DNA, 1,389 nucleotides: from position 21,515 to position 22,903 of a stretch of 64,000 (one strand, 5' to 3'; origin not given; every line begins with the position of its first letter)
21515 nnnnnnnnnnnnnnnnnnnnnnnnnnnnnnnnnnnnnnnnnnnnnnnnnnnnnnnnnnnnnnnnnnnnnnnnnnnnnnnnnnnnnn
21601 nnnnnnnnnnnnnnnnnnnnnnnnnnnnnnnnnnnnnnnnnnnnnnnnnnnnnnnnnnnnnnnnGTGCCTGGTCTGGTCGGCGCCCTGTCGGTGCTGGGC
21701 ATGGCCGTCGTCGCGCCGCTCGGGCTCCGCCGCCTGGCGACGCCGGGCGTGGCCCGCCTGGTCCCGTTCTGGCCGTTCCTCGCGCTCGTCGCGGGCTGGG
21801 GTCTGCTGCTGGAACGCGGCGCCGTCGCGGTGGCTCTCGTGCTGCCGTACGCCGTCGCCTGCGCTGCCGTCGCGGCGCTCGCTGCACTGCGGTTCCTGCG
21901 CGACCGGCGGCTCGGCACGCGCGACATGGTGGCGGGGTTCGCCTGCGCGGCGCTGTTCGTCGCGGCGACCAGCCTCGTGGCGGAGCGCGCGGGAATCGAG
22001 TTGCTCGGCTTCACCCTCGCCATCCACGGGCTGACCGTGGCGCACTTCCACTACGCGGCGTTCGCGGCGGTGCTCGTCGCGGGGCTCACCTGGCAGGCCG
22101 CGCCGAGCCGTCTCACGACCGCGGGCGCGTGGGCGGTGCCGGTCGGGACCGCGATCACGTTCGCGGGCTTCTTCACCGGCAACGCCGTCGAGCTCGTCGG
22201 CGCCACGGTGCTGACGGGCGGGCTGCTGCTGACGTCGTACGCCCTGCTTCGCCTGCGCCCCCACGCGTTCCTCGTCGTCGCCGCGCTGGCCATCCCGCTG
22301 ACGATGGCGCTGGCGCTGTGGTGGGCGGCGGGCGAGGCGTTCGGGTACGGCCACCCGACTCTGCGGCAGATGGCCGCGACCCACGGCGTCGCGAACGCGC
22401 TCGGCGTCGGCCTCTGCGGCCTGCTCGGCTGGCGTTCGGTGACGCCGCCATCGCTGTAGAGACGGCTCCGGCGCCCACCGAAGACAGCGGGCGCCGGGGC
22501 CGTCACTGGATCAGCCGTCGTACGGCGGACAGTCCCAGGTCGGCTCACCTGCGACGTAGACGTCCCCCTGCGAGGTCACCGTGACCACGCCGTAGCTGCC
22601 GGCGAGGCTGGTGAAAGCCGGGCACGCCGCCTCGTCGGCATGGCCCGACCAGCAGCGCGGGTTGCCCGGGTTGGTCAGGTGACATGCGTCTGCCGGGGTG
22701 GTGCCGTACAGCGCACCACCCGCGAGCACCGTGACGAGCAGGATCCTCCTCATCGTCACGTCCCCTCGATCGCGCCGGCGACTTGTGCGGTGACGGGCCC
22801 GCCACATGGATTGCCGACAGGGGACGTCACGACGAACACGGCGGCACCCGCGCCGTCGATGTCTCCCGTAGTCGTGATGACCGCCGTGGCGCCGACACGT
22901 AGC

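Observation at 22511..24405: Island of four small secreted protein genes, three of them tandem paralogs, on the opposite strand between purQ and purL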

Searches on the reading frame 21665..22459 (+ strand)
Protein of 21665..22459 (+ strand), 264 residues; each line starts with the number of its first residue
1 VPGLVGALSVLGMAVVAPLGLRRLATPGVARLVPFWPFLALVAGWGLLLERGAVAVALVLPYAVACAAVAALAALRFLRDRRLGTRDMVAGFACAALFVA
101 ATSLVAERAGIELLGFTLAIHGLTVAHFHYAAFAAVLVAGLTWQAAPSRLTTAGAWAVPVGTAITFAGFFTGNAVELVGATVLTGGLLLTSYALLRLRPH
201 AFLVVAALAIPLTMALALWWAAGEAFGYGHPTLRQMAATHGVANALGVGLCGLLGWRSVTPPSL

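Call 6: search_protein_families(library=pfam, max_evalue=1, proteins=[window:21665-22459:+])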
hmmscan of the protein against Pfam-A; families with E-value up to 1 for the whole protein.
window:21665-22459:+ (264 aa): 1 family
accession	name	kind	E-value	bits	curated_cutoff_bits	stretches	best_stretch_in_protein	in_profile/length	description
PF14158.11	YndJ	-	7.4e-54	183.2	27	1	8-248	2-258/258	YndJ-like protein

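Call 7: search_protein_families(library=ncbifam, max_evalue=1, proteins=[window:21665-22459:+])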
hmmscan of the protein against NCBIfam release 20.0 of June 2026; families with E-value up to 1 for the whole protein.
window:21665-22459:+ (264 aa): 0 families

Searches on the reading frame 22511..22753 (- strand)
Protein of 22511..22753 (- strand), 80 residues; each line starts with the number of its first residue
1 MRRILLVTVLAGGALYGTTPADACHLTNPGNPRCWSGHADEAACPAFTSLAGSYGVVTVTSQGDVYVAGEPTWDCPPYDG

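Call 6: search_protein_families(library=pfam, max_evalue=1, proteins=[window:22511-22753:-])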
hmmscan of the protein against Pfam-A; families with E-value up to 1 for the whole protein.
window:22511-22753:- (80 aa): 0 families

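Call 7: search_protein_families(library=ncbifam, max_evalue=1, proteins=[window:22511-22753:-])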
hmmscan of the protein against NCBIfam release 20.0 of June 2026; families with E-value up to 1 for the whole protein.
window:22511-22753:- (80 aa): 0 families

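Call 38: find_homologous_proteins(query=window:22514-22753:-, max_evalue=1)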
Query seq(80 aa) (80 aa): 2 proteins with E <= 1 among 3 candidates.
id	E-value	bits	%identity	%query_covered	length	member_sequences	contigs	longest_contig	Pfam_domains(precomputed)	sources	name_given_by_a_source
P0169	1.8e-49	183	100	100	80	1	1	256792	-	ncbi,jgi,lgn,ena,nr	ncbi:MAG TPA: hypothetical protein VNQ77_07240 [Frankiaceae bacterium]|nr:hypothetical protein [Fran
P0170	1.6e-25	107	71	70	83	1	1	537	-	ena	-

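Call 79: search_protein_families(library=padloc, max_evalue=0.01, proteins=[window:22511-22753:-])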
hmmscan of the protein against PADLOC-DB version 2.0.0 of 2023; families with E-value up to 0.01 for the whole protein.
window:22511-22753:- (80 aa): 0 families

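Call 80: search_protein_families(library=phrogs, max_evalue=0.01, proteins=[window:22511-22753:-])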
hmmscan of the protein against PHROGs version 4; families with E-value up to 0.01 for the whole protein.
window:22511-22753:- (80 aa): 0 families

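Call 90: find_encoding_contigs(protein=P0170, flank=3000, max_places=3)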
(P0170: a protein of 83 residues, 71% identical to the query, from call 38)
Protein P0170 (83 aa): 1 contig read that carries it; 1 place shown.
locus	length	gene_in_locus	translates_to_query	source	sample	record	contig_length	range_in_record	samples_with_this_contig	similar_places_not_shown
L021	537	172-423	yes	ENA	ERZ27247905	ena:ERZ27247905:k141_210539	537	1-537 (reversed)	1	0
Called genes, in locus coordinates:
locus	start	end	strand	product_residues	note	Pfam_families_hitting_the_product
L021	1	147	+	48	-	?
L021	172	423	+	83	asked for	-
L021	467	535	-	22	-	?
